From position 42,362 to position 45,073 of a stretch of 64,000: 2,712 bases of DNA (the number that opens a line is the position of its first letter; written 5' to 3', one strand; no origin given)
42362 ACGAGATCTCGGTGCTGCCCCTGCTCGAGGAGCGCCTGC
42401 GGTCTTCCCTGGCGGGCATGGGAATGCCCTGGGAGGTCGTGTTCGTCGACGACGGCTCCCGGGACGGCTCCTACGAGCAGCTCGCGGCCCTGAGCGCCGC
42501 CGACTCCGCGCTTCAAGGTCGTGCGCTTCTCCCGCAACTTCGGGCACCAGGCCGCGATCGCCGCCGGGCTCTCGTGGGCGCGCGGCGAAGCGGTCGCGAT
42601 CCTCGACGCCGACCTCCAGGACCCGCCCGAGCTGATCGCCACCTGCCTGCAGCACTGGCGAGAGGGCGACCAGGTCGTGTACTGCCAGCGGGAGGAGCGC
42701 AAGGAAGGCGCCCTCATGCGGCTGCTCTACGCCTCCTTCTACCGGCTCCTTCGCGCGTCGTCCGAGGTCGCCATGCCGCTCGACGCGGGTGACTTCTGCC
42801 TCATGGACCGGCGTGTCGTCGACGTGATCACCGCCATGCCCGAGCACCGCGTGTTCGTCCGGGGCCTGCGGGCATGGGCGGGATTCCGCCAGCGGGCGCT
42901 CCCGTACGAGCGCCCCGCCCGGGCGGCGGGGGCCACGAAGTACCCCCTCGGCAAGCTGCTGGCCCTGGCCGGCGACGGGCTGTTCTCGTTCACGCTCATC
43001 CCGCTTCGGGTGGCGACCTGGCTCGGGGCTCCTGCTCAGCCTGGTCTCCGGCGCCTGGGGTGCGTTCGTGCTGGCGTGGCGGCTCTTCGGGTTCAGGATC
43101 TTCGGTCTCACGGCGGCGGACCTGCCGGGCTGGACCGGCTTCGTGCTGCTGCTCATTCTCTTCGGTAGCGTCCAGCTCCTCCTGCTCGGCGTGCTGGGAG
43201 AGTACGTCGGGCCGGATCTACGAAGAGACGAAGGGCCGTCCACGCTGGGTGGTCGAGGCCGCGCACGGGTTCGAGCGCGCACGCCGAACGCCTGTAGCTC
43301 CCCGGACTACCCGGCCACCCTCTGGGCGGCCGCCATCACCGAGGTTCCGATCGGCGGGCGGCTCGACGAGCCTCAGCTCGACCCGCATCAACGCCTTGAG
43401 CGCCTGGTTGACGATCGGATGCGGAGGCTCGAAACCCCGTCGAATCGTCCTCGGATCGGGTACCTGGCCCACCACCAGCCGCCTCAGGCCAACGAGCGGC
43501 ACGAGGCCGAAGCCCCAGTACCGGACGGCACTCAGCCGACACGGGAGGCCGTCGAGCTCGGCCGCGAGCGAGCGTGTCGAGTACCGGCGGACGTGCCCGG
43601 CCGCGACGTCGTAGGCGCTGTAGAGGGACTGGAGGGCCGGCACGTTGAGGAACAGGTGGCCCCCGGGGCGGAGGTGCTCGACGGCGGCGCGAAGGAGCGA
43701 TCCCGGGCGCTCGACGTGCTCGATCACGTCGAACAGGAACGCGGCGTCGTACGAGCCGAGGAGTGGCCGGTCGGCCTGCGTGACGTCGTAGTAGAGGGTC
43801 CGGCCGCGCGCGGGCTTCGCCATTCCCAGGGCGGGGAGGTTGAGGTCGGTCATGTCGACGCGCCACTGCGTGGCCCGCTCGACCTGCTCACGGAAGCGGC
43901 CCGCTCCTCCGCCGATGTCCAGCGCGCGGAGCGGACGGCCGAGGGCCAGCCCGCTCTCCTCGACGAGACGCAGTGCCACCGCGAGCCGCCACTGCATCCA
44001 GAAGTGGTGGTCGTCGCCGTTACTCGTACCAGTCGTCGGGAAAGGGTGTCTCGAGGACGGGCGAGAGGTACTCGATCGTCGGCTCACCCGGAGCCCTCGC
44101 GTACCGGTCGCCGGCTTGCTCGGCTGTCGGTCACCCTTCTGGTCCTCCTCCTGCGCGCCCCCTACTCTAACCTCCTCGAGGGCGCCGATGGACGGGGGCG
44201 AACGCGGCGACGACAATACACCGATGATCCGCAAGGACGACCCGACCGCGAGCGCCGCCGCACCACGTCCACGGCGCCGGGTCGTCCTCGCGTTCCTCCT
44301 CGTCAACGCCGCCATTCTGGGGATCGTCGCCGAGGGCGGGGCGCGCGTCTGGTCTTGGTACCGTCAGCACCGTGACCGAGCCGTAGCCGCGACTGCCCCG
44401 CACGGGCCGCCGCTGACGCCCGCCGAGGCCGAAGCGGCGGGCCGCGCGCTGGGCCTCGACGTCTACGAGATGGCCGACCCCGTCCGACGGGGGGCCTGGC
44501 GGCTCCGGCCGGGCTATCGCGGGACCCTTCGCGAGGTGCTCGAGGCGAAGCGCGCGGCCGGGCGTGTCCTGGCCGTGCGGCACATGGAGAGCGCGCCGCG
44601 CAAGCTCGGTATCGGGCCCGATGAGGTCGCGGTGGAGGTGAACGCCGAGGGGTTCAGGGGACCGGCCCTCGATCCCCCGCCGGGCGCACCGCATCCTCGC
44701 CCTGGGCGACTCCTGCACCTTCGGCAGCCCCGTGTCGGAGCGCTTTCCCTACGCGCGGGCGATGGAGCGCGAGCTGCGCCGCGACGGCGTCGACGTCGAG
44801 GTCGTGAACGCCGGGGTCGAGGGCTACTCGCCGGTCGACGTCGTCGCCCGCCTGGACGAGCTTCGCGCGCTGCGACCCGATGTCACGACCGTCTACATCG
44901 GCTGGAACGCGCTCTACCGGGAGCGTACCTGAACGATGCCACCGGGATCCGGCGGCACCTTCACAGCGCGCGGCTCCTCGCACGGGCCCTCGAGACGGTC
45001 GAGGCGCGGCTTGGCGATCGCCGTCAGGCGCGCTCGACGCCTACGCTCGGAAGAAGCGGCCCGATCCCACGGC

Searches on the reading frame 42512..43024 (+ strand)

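Call 37: search_protein_families(library=pfam, proteins=[window:42512-43024:+], max_evalue=0.01)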
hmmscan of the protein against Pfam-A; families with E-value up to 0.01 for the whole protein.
window:42512-43024:+ (171 aa): 2 families
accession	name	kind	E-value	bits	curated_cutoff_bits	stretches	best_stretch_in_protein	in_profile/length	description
PF00535.33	Glycos_transf_2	-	1.3e-14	54.9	23.3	1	1-104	55-165/168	Glycosyl transferase family 2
PF12804.13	NTP_transf_3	-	0.00013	22.6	27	1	12-106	72-141/160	MobA-like NTP transferase domain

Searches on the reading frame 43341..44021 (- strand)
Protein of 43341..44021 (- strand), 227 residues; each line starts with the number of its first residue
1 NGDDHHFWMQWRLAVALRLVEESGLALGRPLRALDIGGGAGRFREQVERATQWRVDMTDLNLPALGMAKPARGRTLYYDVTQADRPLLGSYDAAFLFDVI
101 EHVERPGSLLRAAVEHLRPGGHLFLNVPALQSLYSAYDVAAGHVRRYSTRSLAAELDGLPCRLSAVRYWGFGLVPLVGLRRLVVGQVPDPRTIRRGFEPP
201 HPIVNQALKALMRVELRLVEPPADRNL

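Call 37: search_protein_families(library=pfam, proteins=[window:43341-44021:-], max_evalue=0.01)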
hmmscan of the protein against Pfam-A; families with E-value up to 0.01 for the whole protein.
window:43341-44021:- (227 aa): 4 families
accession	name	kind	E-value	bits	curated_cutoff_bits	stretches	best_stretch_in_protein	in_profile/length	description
PF13489.12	Methyltransf_23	-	2.3e-15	57.2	27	1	17-156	10-154/164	Methyltransferase domain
PF08242.18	Methyltransf_12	-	7.7e-11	43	30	1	34-123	1-98/98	Methyltransferase domain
PF08241.18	Methyltransf_11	-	1.8e-09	38.6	21.2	1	34-125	1-95/95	Methyltransferase domain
PF13649.12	Methyltransf_25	-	9.8e-07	29.8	27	1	34-121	2-97/97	Methyltransferase domain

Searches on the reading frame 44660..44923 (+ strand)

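Call 37: search_protein_families(library=pfam, proteins=[window:44660-44923:+], max_evalue=0.01)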
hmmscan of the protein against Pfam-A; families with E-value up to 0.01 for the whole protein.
window:44660-44923:+ (88 aa): 3 families
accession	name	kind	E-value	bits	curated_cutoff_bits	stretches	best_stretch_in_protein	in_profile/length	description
PF13472.12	Lipase_GDSL_2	-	5.7e-09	37.2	32.9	1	14-85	1-75/178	GDSL-like Lipase/Acylhydrolase family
PF20078.4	DUF6473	-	0.0018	18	27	1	9-58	34-81/274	Domain of unknown function (DUF6473)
PF00657.28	Lipase_GDSL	-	0.0023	18.5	23.6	1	12-86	1-90/208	GDSL-like Lipase/Acylhydrolase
